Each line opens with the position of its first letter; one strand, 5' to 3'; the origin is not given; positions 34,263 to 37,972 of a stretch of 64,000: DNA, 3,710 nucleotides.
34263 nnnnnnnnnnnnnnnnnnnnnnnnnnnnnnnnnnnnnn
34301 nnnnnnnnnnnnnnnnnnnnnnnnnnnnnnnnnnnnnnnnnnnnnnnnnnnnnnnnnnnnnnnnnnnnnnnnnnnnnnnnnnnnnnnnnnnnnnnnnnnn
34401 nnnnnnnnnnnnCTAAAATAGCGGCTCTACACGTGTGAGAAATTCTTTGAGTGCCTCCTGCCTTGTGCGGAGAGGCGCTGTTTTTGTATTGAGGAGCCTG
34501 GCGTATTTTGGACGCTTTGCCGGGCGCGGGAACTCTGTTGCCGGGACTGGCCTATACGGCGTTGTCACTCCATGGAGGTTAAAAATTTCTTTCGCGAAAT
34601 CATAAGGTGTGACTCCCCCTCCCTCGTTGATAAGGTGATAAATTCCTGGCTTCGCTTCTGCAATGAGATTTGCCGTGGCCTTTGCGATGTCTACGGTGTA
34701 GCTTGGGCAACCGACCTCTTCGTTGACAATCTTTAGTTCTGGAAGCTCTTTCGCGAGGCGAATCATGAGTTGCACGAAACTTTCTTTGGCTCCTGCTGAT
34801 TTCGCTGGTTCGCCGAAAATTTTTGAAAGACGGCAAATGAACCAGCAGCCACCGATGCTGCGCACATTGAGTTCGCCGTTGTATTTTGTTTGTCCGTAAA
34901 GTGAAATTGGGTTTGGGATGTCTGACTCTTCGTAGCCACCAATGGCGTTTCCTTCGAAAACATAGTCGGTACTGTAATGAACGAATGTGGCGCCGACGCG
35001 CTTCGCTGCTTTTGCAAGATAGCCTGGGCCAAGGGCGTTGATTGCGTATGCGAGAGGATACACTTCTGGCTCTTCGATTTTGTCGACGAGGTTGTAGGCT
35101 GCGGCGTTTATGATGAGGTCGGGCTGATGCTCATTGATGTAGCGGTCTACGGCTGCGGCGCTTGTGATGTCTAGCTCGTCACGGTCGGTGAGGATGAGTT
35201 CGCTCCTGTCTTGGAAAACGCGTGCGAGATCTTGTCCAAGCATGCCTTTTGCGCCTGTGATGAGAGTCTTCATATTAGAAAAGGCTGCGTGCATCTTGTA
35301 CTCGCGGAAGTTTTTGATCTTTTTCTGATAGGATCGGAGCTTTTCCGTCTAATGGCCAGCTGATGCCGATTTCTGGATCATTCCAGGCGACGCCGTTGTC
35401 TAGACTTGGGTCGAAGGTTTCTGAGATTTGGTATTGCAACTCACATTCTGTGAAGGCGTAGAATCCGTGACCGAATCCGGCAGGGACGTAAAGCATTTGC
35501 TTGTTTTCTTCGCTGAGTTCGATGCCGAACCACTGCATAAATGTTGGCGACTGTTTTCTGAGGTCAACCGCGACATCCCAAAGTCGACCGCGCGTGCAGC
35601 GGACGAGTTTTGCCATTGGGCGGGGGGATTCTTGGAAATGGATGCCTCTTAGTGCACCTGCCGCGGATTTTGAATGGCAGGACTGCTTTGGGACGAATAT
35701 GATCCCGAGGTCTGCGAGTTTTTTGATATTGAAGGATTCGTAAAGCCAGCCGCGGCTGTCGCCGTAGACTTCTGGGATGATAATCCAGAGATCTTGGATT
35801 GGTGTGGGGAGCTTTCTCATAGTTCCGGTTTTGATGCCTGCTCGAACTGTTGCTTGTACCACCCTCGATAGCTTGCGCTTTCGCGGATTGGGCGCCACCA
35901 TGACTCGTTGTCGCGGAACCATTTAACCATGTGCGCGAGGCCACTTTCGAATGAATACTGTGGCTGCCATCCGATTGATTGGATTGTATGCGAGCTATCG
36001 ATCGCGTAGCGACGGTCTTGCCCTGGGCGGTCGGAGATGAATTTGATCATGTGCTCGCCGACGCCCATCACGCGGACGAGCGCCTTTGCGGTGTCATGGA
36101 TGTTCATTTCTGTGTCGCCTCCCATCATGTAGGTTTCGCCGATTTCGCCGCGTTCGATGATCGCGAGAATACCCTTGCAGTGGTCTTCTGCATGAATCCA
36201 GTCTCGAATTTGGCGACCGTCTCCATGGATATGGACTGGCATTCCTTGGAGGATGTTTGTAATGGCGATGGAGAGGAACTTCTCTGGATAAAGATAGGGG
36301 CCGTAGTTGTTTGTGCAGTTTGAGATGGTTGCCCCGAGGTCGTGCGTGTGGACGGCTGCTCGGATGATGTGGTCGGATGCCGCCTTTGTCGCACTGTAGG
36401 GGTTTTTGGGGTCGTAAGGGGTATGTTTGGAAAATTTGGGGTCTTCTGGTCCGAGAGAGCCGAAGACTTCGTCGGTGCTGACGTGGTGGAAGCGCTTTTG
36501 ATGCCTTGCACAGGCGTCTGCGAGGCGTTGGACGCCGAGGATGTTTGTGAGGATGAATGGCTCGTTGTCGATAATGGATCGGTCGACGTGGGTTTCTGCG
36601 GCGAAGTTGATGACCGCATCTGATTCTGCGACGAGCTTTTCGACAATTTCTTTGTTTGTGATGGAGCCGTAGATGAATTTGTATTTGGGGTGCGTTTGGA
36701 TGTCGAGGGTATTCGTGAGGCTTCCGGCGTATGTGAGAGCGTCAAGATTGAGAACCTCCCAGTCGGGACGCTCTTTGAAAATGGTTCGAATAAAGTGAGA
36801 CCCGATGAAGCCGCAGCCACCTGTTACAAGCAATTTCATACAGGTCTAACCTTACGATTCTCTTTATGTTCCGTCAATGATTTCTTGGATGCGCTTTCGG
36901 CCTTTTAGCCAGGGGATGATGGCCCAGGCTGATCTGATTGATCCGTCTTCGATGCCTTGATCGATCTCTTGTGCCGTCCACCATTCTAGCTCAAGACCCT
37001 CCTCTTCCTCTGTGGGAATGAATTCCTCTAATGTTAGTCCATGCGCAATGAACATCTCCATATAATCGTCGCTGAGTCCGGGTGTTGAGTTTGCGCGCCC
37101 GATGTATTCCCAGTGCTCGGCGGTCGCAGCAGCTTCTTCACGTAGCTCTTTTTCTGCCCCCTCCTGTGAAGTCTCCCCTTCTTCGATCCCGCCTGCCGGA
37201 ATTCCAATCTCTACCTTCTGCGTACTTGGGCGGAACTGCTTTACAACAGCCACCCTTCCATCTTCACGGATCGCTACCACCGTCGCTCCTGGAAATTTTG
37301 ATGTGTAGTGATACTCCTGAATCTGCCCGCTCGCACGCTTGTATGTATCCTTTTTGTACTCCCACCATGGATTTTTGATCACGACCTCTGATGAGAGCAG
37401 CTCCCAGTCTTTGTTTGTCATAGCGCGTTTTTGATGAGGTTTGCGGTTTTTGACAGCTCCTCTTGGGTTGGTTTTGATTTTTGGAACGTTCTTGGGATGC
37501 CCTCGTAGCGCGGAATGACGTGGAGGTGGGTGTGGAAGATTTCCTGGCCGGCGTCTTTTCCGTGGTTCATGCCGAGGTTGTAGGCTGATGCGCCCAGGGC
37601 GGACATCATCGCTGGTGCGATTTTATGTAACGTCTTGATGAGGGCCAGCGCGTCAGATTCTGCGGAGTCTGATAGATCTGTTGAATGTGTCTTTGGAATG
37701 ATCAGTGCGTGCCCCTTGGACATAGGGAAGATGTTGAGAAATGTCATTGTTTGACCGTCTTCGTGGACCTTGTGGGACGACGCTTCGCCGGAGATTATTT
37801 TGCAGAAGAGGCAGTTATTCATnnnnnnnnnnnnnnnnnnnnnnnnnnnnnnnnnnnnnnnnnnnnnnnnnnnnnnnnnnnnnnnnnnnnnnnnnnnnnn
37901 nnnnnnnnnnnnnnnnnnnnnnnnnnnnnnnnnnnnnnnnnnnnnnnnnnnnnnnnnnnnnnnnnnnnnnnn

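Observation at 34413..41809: Nine-gene translationally coupled operon fusing lipid-carrier glycosylation genes with rhamnose synthesis and HIT/NUDIX enzymes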

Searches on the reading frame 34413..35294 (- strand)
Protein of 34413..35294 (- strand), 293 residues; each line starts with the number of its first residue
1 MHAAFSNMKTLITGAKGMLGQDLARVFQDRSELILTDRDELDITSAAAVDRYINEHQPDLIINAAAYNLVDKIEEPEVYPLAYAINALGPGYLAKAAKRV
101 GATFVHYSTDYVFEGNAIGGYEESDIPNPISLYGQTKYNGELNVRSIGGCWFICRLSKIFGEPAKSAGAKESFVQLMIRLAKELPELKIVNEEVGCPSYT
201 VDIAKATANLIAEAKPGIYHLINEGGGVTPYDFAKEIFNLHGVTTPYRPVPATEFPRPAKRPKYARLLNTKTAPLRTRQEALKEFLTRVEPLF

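Call 4: search_protein_families(library=pfam, proteins=[window:34413-35294:-], max_evalue=0.01)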
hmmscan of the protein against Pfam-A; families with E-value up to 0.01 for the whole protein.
window:34413-35294:- (293 aa): 5 families
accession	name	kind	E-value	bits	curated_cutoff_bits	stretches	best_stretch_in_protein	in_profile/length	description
PF04321.23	RmlD_sub_bind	-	1.7e-77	260.7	27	1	8-288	1-284/287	RmlD substrate binding domain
PF01370.27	Epimerase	-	6.4e-20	72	20.9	1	11-190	2-202/240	NAD dependent epimerase/dehydratase family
PF16363.11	GDP_Man_Dehyd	-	2.1e-09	37.7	27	1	41-146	59-166/332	GDP-mannose 4,6 dehydratase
PF02719.21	Polysacc_synt_2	-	1e-06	28.6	20.2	1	42-114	62-133/293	Polysaccharide biosynthesis protein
PF07993.18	NAD_binding_4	-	5.1e-05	23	20.1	1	59-182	90-231/258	Male sterility protein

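Call 5: search_protein_families(library=ncbifam, proteins=[window:34413-35294:-], max_evalue=0.01)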
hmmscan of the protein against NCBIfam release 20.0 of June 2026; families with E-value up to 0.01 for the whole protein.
window:34413-35294:- (293 aa): 8 families
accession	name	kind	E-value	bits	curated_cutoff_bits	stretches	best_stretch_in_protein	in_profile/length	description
TIGR01214.1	rmlD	equivalog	3.7e-74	249.4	224.05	1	10-287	2-283/285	dTDP-4-dehydrorhamnose reductase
NF007440.0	PRK09987.1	equivalog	3.8e-41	141.3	308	1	8-270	1-269/299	dTDP-4-dehydrorhamnose reductase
TIGR01181.1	dTDP_gluc_dehyt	equivalog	9.9e-08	31.4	365.1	1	41-147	57-165/321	dTDP-glucose 4,6-dehydratase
NF047922.1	GDPFucSynFcl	equivalog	1.2e-07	31.5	500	1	8-83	3-77/308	GDP-L-fucose synthase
NF043036.1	ErythonDh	equivalog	9.7e-06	25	325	1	8-71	1-63/321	D-erythronate dehydrogenase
TIGR01179.1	galE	equivalog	1e-05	24.5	262.3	1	42-141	55-153/332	UDP-glucose 4-epimerase GalE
TIGR02622.1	CDP_4_6_dhtase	equivalog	0.00046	19.4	278.45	1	41-147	61-168/352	CDP-glucose 4,6-dehydratase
TIGR01746.1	Thioester-redct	subfamily_domain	0.0022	17.3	213.35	0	10-31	2-23/371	thioester reductase domain-containing protein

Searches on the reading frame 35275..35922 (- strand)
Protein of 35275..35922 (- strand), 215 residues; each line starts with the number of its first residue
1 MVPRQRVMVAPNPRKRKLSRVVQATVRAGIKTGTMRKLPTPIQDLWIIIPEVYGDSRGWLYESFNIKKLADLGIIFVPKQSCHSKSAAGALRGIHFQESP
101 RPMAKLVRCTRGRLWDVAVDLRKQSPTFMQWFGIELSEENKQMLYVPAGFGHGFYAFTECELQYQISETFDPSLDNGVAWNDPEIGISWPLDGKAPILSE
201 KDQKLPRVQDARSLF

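Call 4: search_protein_families(library=pfam, proteins=[window:35275-35922:-], max_evalue=0.01)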
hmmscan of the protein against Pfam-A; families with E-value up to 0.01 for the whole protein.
window:35275-35922:- (215 aa): 1 family
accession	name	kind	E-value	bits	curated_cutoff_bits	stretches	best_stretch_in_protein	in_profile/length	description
PF00908.23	dTDP_sugar_isom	-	5.3e-61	205.6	27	1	40-209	2-167/168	dTDP-4-dehydrorhamnose 3,5-epimerase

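Call 5: search_protein_families(library=ncbifam, proteins=[window:35275-35922:-], max_evalue=0.01)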
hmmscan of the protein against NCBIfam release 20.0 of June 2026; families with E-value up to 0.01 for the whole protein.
window:35275-35922:- (215 aa): 1 family
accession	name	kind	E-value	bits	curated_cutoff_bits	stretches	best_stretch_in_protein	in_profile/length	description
TIGR01221.1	rmlC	equivalog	9e-56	188.4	155.75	1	40-211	5-175/176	dTDP-4-dehydrorhamnose 3,5-epimerase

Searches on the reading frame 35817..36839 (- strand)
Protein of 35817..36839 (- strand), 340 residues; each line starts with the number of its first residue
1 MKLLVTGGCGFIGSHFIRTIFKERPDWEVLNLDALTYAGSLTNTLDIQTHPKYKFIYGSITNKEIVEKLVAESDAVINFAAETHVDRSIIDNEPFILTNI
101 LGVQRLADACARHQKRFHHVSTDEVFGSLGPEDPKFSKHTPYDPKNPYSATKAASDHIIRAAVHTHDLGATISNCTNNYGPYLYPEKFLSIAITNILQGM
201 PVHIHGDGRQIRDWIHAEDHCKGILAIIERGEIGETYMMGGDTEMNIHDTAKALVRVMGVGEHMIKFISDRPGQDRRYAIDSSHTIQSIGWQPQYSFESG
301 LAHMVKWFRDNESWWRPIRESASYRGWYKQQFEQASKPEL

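Call 4: search_protein_families(library=pfam, proteins=[window:35817-36839:-], max_evalue=0.01)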
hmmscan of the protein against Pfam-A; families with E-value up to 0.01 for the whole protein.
window:35817-36839:- (340 aa): 7 families
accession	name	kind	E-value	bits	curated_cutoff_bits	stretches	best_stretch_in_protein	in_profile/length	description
PF16363.11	GDP_Man_Dehyd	-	7.5e-66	223.3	27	1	4-304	1-332/332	GDP-mannose 4,6 dehydratase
PF01370.27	Epimerase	-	1.3e-56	192.1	20.9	1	4-240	2-240/240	NAD dependent epimerase/dehydratase family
PF04321.23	RmlD_sub_bind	-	4.2e-20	72.4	27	1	1-305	1-282/287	RmlD substrate binding domain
PF02719.21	Polysacc_synt_2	-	1.9e-16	60.5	20.2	2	3-124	1-130/293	Polysaccharide biosynthesis protein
PF01073.25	3Beta_HSD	-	1e-15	58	22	1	4-219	1-220/280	3-beta hydroxysteroid dehydrogenase/isomerase family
PF07993.18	NAD_binding_4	-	7.5e-15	55.2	20.1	1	5-176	1-205/258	Male sterility protein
PF13460.12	NAD_binding_10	-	3.3e-05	24.3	27.2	1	8-161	2-133/184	NAD(P)H-binding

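Call 5: search_protein_families(library=ncbifam, proteins=[window:35817-36839:-], max_evalue=0.01)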
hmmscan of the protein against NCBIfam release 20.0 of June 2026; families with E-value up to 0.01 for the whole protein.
window:35817-36839:- (340 aa): 30 families (the best 25 are shown)
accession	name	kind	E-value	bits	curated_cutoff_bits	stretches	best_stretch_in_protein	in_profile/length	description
TIGR01181.1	dTDP_gluc_dehyt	equivalog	2.2e-123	411.4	365.1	1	2-318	1-321/321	dTDP-glucose 4,6-dehydratase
NF007490.0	PRK10084.1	subfamily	1e-88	297.8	649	1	1-334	1-359/361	dTDP-glucose 4,6-dehydratase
NF007582.0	PRK10217.1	equivalog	1.7e-85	287.2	698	1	2-326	3-348/355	dTDP-glucose 4,6-dehydratase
TIGR04180.1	EDH_00030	hypoth_equivalog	5.2e-31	107.8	475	1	4-296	2-297/297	NAD-dependent 4,6-dehydratase LegB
TIGR01179.1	galE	equivalog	7e-29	100.7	262.3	2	2-170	1-168/332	UDP-glucose 4-epimerase GalE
TIGR02197.1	heptose_epim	equivalog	4e-18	65.6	274.6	1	3-309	1-314/316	ADP-glyceromanno-heptose 6-epimerase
TIGR01214.1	rmlD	equivalog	6.8e-17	61.5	224.05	1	2-262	1-230/285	dTDP-4-dehydrorhamnose reductase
NF008872.0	PRK11908.1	equivalog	2.6e-16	59.6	294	1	1-310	2-337/349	bifunctional UDP-4-keto-pentose/UDP-xylose synthase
TIGR03466.1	HpnA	hypoth_equivalog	1.1e-14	54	367.65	1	1-261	1-249/327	hopanoid-associated sugar epimerase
NF007956.0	PRK10675.1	subfamily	2.3e-14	53.3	394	1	1-160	1-161/338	UDP-glucose 4-epimerase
TIGR02622.1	CDP_4_6_dhtase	equivalog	3.4e-13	49.5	278.45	1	2-310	6-332/352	CDP-glucose 4,6-dehydratase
TIGR01472.1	gmd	equivalog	1.7e-11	43.9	415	1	51-251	54-261/342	GDP-mannose 4,6-dehydratase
NF047922.1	GDPFucSynFcl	equivalog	2.4e-11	43.6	500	1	201-312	196-305/308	GDP-L-fucose synthase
NF042422.1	oxyalk_red_OleD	equivalog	4.4e-11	42.7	580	1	1-164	1-155/329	2-alkyl-3-oxoalkanoate reductase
NF052578.1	StrlDmthSdmBMthl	equivalog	6.3e-11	42.6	600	1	1-260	1-247/328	sterol demethylase protein SdmB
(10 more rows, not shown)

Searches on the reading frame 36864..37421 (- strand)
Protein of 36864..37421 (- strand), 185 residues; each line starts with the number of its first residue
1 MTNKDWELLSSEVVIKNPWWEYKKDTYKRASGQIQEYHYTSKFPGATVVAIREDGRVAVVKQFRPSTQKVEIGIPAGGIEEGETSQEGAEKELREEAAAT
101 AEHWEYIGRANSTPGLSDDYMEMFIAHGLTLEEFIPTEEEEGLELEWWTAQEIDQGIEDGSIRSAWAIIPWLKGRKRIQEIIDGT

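Call 4: search_protein_families(library=pfam, proteins=[window:36864-37421:-], max_evalue=0.01)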
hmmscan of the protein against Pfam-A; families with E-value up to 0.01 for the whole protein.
window:36864-37421:- (185 aa): 1 family
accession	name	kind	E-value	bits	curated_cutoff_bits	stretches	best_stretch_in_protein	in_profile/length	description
PF00293.34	NUDIX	-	1.8e-14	54.3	21.1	1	44-156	4-119/134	NUDIX domain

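Call 5: search_protein_families(library=ncbifam, proteins=[window:36864-37421:-], max_evalue=0.01)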
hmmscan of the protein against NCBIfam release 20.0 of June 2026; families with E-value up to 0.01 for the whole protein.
window:36864-37421:- (185 aa): 9 families
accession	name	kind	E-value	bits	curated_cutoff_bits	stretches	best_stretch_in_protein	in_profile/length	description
NF008736.0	PRK11762.1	equivalog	4.6e-15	55.6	169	1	42-167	46-170/186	ADP compounds hydrolase NudE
NF041652.1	Nud_hyd_Dein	equivalog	3.5e-05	24.1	200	1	36-163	6-137/152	Nudix hydrolase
TIGR02705.1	nudix_YtkD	equivalog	7.8e-05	22.3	154.4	1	72-111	47-86/156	RNA deprotection pyrophosphohydrolase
NF001938.0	PRK00714.1-5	equivalog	9.1e-05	21.9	116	1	44-101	14-76/172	RNA pyrophosphohydrolase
NF001299.0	PRK00241.1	equivalog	0.00023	20.7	158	1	27-153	119-238/263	NAD(+) diphosphatase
TIGR00586.1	mutt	equivalog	0.00035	20.6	97.9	1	51-107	13-69/129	8-oxo-dGTP diphosphatase MutT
TIGR00052.1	TIGR00052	subfamily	0.00048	19.8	79.55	1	46-127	47-137/188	nudix-type nucleoside diphosphatase, YffH/AdpP family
NF001937.0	PRK00714.1-4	equivalog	0.0016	18.1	139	1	46-110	11-71/161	RNA pyrophosphohydrolase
NF001935.0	PRK00714.1-2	equivalog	0.0016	18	259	1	73-111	34-72/183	RNA pyrophosphohydrolase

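Call 67: search_solved_structures(query=window:36864-37421:-, max_evalue=0.0001)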
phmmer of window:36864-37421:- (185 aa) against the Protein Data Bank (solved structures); distinct sequences matched with E-value up to 0.0001: 22.
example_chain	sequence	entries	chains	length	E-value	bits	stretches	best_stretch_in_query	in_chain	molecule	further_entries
8zr8_A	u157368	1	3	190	4.3e-14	56.2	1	25-168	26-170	Methanol dehydrogenase activator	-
8wv3_A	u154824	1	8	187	7.9e-14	55.3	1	25-168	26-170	ADP-ribose pyrophosphatase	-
9jax_E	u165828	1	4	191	8.2e-14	55.3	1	25-168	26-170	ADP-ribose pyrophosphatase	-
1v8i_A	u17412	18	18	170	3.6e-13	53.2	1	37-162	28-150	ADP-ribose pyrophosphatase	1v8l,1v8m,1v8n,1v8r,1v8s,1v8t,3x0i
1v8v_A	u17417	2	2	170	8.7e-13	51.9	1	37-162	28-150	ADP-ribose pyrophosphatase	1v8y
1v8u_A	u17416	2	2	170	9.1e-13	51.9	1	37-162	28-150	ADP-ribose pyrophosphatase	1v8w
1mk1_A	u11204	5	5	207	5.4e-12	49.3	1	2-168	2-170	ADPR pyrophosphatase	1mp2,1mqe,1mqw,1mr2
5i8u_G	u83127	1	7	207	1.2e-11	48.2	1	2-168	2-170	ADP-ribose pyrophosphatase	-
5c7q_A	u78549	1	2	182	1.9e-10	44.3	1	7-134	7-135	NudF protein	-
5c7t_A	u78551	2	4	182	2.8e-10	43.7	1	7-132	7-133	NudF protein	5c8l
2yvm_A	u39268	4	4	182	7.8e-10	42.3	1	5-129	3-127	MutT/nudix family protein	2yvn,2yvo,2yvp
1vhg_A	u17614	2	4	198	3.6e-08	36.8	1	46-179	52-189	ADP compounds hydrolase nudE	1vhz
2w4e_A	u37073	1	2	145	4.3e-06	30.1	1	48-165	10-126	MUTT/NUDIX FAMILY PROTEIN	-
5qj4_A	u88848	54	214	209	1.4e-05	28.5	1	8-118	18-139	ADP-sugar pyrophosphatase | NUDT5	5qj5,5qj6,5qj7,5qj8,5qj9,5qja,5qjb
3bm4_A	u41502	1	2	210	1.4e-05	28.4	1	8-118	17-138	ADP-sugar pyrophosphatase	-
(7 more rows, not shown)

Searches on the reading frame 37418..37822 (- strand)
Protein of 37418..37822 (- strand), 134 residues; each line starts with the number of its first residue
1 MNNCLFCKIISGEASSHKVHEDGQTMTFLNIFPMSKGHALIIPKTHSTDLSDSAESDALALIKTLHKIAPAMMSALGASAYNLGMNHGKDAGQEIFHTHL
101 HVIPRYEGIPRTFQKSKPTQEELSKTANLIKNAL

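Call 4: search_protein_families(library=pfam, proteins=[window:37418-37822:-], max_evalue=0.01)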
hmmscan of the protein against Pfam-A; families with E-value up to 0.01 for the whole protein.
window:37418-37822:- (134 aa): 2 families
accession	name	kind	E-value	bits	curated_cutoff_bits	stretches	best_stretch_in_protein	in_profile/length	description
PF01230.28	HIT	-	4.8e-24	85.3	21.5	1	12-107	2-97/98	HIT domain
PF11969.13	DcpS_C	-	3.7e-13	50.4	24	1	3-104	1-101/114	Scavenger mRNA decapping enzyme C-term binding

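Call 5: search_protein_families(library=ncbifam, proteins=[window:37418-37822:-], max_evalue=0.01)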
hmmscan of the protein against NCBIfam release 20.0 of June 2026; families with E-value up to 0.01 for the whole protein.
window:37418-37822:- (134 aa): 3 families
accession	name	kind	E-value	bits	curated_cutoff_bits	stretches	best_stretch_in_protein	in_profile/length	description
NF045834.1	M_plasma_HinT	exception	9.1e-27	93.9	130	1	5-105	1-101/102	histidine triad protein HinT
NF052622.1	ATPAdlTfActino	equivalog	4.3e-12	45.9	290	1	26-108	62-145/176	ATP adenylyltransferase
NF007965.0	PRK10687.1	equivalog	5.3e-11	42.6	206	1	3-103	4-105/119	purine nucleoside phosphoramidase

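Call 66: search_solved_structures(query=window:37418-37822:-, max_evalue=1e-8)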
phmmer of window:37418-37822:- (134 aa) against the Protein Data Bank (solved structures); distinct sequences matched with E-value up to 1e-8: 37.
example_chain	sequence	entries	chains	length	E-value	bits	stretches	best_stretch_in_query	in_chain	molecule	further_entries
3imi_A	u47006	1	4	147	6.3e-25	91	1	2-132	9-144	HIT family protein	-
3o0m_A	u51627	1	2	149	9.2e-25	90.5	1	3-119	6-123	HIT family protein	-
3l7x_A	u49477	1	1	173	1.5e-24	89.8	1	1-108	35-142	Putative Hit-like protein involved in cell-cycle regulation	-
1y23_A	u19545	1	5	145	1.5e-23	86.5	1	2-107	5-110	Histidine triad protein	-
2eo4_A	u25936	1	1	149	6.8e-21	78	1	4-129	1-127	150aa long hypothetical histidine triad nucleotide-binding protein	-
3ksv_A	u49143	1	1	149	7.7e-21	77.8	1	3-126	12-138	Uncharacterized protein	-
3lb5_A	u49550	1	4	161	6.1e-20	74.9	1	2-130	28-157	Hit-like protein involved in cell-cycle regulation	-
6iq1_A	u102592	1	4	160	6.8e-18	68.3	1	3-107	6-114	Adenosine 5'-monophosphoramidase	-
6d6j_A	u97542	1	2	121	3.4e-16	62.8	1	3-103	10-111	HIT family hydrolase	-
5uvm_A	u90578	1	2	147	1.2e-15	61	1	2-104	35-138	Histidine triad (HIT) protein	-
4egu_A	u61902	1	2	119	2.6e-15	59.9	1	3-104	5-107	histidine triad (HIT) protein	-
3oj7_A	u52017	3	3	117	4.7e-14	55.9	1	2-103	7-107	Putative histidine triad family protein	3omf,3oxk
3o1z_A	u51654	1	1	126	1.5e-13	54.3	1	4-103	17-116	Histidine triad nucleotide-binding protein 1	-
3rhn_A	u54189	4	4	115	1.8e-13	54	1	4-103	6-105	HISTIDINE TRIAD NUCLEOTIDE-BINDING PROTEIN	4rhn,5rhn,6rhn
3o1c_A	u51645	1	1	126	1.8e-13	54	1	4-103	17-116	Histidine triad nucleotide-binding protein 1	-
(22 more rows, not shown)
